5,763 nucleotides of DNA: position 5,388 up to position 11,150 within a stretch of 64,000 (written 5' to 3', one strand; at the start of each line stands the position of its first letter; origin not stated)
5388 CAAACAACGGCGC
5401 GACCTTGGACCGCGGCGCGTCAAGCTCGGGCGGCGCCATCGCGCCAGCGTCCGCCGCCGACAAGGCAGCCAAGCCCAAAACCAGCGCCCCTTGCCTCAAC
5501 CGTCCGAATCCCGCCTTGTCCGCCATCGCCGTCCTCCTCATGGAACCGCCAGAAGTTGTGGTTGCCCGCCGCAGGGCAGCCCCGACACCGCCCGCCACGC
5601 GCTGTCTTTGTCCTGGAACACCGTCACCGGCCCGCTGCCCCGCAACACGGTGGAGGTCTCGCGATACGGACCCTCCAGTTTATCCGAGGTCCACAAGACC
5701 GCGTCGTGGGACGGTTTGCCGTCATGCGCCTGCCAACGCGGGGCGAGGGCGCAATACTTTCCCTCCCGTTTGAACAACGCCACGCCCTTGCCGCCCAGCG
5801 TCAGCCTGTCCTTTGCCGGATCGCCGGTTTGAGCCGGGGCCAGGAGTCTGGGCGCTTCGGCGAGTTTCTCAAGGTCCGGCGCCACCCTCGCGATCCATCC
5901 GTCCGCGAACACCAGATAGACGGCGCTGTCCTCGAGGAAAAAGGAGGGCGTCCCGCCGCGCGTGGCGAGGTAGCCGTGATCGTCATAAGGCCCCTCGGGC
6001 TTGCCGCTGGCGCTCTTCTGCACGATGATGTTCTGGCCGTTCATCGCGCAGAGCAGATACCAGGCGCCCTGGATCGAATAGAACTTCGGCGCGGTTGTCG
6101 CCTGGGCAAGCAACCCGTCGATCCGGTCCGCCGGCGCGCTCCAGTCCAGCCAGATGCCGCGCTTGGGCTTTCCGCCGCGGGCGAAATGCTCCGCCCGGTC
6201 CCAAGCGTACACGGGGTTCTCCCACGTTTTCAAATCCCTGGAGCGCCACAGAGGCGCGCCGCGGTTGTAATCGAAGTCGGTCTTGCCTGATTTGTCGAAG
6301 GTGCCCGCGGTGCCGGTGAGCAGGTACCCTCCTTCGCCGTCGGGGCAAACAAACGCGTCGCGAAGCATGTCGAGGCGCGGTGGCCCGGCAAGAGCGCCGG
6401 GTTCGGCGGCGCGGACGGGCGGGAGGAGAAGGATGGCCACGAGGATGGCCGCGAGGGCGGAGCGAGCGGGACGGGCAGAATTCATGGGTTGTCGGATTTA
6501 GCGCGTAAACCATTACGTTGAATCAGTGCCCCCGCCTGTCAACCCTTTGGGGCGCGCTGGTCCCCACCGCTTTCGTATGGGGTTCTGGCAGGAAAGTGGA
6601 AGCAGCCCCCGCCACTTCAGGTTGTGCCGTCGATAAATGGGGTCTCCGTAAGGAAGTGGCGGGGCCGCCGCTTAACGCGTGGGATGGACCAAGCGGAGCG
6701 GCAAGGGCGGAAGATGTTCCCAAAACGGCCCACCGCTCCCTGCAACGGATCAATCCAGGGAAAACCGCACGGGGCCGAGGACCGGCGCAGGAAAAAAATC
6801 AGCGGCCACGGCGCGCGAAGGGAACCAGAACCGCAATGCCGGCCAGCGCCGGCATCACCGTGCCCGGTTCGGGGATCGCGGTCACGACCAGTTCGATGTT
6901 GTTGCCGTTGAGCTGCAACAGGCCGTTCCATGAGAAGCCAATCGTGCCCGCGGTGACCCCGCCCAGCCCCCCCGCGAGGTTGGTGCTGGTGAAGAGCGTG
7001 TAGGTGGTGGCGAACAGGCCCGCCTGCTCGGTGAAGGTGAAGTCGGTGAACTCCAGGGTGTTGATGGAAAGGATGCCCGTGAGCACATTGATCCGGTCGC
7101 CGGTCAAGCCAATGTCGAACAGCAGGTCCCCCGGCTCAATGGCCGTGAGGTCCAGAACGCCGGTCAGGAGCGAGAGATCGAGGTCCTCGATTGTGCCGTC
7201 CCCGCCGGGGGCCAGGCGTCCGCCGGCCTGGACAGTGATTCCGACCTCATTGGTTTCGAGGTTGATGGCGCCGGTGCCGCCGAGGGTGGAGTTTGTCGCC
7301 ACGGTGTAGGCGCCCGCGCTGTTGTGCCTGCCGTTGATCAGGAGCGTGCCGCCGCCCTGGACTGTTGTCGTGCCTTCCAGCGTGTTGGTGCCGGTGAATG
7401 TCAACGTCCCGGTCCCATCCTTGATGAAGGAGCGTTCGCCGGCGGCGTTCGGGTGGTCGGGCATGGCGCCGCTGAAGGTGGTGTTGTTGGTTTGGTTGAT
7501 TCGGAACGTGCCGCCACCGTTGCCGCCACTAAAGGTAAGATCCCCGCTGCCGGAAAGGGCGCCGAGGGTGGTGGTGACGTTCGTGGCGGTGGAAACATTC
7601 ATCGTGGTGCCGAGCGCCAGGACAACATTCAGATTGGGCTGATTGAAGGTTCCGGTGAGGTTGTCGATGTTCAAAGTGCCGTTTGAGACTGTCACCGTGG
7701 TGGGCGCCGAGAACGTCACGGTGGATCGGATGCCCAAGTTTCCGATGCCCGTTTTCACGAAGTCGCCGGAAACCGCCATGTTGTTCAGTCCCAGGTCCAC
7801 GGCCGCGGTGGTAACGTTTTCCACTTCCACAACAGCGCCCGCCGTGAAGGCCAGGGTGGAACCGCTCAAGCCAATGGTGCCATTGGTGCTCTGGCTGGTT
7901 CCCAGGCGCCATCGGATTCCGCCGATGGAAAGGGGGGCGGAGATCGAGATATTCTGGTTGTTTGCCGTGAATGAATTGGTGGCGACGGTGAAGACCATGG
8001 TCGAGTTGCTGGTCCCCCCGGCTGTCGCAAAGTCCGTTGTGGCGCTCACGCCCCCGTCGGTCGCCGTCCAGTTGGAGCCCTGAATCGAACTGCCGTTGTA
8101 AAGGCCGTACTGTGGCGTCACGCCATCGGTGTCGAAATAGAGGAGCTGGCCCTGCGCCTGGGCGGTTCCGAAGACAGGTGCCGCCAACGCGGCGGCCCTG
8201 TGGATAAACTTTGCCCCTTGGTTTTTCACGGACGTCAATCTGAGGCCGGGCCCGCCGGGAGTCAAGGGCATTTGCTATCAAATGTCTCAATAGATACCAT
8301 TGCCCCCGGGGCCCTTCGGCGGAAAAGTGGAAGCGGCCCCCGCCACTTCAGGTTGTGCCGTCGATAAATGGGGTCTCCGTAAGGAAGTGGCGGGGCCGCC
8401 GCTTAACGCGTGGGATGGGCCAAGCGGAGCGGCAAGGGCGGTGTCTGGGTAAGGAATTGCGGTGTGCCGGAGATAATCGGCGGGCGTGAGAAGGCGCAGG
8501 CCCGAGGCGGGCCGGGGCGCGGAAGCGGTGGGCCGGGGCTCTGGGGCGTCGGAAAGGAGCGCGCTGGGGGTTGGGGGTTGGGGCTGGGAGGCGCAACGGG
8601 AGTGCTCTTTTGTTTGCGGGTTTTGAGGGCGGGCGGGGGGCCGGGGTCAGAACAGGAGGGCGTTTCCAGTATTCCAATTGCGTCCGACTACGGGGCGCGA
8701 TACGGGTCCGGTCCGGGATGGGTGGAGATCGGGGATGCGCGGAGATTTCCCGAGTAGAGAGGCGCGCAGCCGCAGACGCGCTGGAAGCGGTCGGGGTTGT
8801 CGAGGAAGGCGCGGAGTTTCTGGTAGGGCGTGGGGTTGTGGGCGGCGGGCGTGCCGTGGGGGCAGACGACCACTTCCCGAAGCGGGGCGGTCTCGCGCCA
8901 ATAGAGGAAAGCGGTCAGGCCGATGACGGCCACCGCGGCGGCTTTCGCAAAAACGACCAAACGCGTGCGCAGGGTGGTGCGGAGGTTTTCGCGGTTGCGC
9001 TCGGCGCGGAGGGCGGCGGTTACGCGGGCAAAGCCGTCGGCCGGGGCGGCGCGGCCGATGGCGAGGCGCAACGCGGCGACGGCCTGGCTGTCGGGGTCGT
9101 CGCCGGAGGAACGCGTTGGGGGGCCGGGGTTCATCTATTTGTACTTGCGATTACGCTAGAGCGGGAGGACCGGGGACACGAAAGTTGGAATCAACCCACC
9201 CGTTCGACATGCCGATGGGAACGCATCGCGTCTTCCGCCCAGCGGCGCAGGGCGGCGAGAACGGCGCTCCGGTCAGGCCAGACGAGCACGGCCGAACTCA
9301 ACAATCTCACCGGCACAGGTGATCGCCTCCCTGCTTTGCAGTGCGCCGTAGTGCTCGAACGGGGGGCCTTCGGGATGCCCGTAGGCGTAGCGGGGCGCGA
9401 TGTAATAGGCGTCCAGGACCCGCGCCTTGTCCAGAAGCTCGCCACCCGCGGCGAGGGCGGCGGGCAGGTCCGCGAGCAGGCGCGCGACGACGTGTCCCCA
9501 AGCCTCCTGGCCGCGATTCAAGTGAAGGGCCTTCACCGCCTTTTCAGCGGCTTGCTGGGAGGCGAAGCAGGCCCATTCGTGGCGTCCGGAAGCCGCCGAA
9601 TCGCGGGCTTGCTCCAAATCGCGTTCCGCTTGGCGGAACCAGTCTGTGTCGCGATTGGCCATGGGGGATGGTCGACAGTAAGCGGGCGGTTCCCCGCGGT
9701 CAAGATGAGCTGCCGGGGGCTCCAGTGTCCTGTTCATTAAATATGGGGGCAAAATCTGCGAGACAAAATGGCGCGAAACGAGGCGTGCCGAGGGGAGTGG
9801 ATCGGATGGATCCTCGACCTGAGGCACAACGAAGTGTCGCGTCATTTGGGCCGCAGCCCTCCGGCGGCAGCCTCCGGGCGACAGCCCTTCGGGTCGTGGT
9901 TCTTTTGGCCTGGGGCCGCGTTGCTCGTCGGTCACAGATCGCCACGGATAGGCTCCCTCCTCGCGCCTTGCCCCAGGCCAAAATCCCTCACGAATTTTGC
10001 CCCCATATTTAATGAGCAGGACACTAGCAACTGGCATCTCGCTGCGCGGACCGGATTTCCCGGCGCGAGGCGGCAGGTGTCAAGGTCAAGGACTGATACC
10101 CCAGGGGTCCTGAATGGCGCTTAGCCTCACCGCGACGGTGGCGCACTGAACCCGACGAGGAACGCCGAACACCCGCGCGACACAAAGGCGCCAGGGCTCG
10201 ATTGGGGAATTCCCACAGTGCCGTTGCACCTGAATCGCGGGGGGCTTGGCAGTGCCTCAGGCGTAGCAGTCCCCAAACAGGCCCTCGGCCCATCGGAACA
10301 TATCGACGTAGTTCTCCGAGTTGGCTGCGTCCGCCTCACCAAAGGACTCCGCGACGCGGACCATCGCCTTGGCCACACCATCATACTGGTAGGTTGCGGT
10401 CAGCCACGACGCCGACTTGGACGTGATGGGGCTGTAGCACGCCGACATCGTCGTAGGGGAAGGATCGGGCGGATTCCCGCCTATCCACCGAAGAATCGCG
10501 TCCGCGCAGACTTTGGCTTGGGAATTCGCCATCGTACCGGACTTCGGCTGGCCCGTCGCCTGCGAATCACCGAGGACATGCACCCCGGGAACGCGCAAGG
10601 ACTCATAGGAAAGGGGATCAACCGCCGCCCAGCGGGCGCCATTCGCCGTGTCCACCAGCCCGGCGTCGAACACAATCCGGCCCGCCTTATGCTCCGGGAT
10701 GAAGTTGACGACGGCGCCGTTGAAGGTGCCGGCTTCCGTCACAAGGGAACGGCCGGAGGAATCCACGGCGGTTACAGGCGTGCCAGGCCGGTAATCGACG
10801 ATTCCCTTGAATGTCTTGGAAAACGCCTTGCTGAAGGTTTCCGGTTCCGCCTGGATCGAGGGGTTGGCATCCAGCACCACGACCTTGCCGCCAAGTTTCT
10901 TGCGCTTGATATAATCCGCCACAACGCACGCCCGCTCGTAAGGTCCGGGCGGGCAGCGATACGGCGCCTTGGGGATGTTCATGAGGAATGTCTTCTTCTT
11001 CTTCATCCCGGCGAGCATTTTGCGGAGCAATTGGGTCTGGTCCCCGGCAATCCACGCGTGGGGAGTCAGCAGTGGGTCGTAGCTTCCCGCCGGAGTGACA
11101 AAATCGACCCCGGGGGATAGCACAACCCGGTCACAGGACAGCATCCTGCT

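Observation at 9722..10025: A roughly 300-bp non-coding element with 32-bp near-perfect terminal inverted repeats (MITE-like) between the HEPN gene and fccB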

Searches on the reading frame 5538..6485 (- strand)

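Call 50: search_protein_families(library=pfam, proteins=[window:5538-6485:-], max_evalue=0.001)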
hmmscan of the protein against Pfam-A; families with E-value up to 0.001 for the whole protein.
window:5538-6485:- (315 aa): 1 family
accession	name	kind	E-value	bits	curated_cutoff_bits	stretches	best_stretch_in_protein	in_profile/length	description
PF04616.20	Glyco_hydro_43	-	1.3e-13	51.4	32.2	1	42-278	11-225/288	Glycosyl hydrolases family 43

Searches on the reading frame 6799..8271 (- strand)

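Call 15: search_protein_families(library=pfam, proteins=[window:6799-8271:-], max_evalue=0.01)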
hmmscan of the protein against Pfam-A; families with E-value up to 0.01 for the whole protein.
window:6799-8271:- (490 aa): 1 family
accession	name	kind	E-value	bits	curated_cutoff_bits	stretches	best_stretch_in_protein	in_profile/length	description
PF12951.13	PATR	-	1.3e-05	25.6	27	1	282-311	1-29/30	Passenger-associated-transport-repeat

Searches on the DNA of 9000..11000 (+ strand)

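Call 6: search_rna_families(source=window, start=9000, end=11000, threshold=evalue, max_evalue=10)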
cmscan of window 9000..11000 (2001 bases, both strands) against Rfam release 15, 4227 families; matches with E-value up to 10: 2.
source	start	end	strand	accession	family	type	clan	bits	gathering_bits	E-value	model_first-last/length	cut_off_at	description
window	9322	9371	+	RF00502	TCV_Pr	Cis-reg;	-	18.4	40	2.3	1-34/34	no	Turnip crinkle virus (TCV) core promoter hairpin (Pr)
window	10608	10672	+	RF02805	PyrR207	Gene; snRNA; snoRNA; HACA-box;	-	16.2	60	8.8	1-65/65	no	Pyrobaculum sRNA 207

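Call 36: search_dna_similar(query=window:9700-10050:+, collection=plasmids, mode=distant, max_evalue=0.1)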
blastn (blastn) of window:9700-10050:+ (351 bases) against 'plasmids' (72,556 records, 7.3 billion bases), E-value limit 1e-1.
No match.

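Call 37: search_dna_similar(query=window:9700-10050:+, collection=phages, mode=distant, max_evalue=0.1)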
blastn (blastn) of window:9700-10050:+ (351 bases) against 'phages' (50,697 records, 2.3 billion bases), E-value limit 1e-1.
No match.

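Call 98: build_rna_model(alignment_id=A4)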
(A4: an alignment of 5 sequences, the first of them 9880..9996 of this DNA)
Model R1 built from alignment A4 (5 sequences, 120 columns); structure: RNAalifold consensus.
model positions 117; base pairs 31; branch points 0; effective number of sequences 1.09; information 0.59 bits per position. Calibrated on 0.2 Mb of random sequence (short: E-values are rough).
structure used (alignment columns):
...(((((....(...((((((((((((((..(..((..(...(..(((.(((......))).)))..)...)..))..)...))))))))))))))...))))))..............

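Call 99: search_with_rna_model(model_id=R1, sources=[window, L006, L008, L010, L012, L013, L015, L016, L017, L018, L019, L020], max_evalue=10)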
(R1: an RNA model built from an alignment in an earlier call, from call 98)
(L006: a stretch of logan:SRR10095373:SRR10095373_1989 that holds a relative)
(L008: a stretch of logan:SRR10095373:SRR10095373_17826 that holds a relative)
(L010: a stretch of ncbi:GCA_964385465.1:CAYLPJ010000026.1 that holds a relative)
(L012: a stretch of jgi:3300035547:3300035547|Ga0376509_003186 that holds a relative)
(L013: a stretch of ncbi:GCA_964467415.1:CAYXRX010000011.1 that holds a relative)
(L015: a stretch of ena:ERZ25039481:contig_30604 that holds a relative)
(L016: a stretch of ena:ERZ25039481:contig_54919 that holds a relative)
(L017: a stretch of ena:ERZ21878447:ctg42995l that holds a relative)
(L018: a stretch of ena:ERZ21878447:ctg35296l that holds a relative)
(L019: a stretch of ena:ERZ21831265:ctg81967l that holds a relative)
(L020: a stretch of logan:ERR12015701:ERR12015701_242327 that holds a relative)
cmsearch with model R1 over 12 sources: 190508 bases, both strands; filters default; matches with E-value up to 10: 10.
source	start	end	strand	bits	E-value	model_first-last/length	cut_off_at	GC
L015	3066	3182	+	133.4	1.4e-31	1-117/117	no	0.7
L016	10138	10254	+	131.7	3.7e-31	1-117/117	no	0.71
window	9880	9996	-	128.4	2.7e-30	1-117/117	no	0.63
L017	978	1097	+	117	2.2e-27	1-117/117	no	0.62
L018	6110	6226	+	113.3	2e-26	1-117/117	no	0.62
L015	3167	3279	-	68.9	5.1e-15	1-117/117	no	0.68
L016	10239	10351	-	68.1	8e-15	1-117/117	no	0.68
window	9753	9865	+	49.5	4.7e-10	1-117/117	no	0.62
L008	1010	1112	-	16.7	0.13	1-117/117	no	0.65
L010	3801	3867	-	15.6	0.24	20-88/117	no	0.75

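Call 100: search_with_rna_model(model_id=R1, sources=[window, L015, L016, L017, L018], max_evalue=0.00001, make_alignment=true)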
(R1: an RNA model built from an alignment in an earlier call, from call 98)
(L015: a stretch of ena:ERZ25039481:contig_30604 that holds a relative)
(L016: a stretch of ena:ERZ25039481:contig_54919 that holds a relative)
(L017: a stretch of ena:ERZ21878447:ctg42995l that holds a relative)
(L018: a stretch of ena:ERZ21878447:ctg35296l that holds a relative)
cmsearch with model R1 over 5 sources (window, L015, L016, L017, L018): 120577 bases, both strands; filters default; matches with E-value up to 0.00001: 8.
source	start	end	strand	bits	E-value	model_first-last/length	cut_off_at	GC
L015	3066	3182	+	133.4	8.6e-32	1-117/117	no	0.7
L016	10138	10254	+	131.7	2.4e-31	1-117/117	no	0.71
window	9880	9996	-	128.4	1.7e-30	1-117/117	no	0.63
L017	978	1097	+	117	1.4e-27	1-117/117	no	0.62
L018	6110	6226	+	113.3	1.2e-26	1-117/117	no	0.62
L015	3167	3279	-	68.9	3.2e-15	1-117/117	no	0.68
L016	10239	10351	-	68.1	5e-15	1-117/117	no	0.68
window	9753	9865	+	49.5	3e-10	1-117/117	no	0.62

Alignment A5: 8 matches aligned to the model, 125 columns, each read 5' to 3' on its own strand. Consensus structure (alignment columns), stored with it:
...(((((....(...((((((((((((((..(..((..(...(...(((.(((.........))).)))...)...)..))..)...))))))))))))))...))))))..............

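Call 108: search_rna_families(source=L018, start=6060, end=6270, threshold=evalue, max_evalue=10)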
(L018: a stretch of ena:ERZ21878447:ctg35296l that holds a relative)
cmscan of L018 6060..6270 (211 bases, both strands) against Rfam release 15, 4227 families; matches with E-value up to 10: 0.
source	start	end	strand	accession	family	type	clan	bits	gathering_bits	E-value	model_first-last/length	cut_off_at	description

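Call 109: search_rna_families(source=L015, start=3020, end=3330, threshold=evalue, max_evalue=10)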
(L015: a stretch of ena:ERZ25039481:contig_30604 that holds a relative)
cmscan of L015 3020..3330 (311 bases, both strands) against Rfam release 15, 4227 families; matches with E-value up to 10: 6.
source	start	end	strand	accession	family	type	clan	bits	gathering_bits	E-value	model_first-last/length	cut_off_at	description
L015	3176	3281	-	RF00863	mir-BART17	Gene; miRNA;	-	16.9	70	1.3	1-81/81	no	mir-BART17 microRNA precursor family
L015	3078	3156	-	RF04029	mir-8521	Gene; miRNA;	-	16.5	80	0.79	1-68/68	no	mir-8521 microRNA precursor family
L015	3177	3280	-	RF03209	MIR9657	Gene; miRNA;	-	16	53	7.1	17-68/85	no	MIR9657 microRNA precursor family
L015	3078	3271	+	RF04203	MIR1144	Gene; miRNA;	-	15.5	90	1.7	1-197/197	no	MIR1144 microRNA precursor family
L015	3094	3254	+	RF04159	MIR1437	Gene; miRNA;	-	13.6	168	8.5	1-192/192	no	MIR1437 microRNA precursor family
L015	3174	3281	-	RF00646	mir-204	Gene; miRNA;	-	12.8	48.4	2.3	1-89/89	no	mir-204 microRNA precursor family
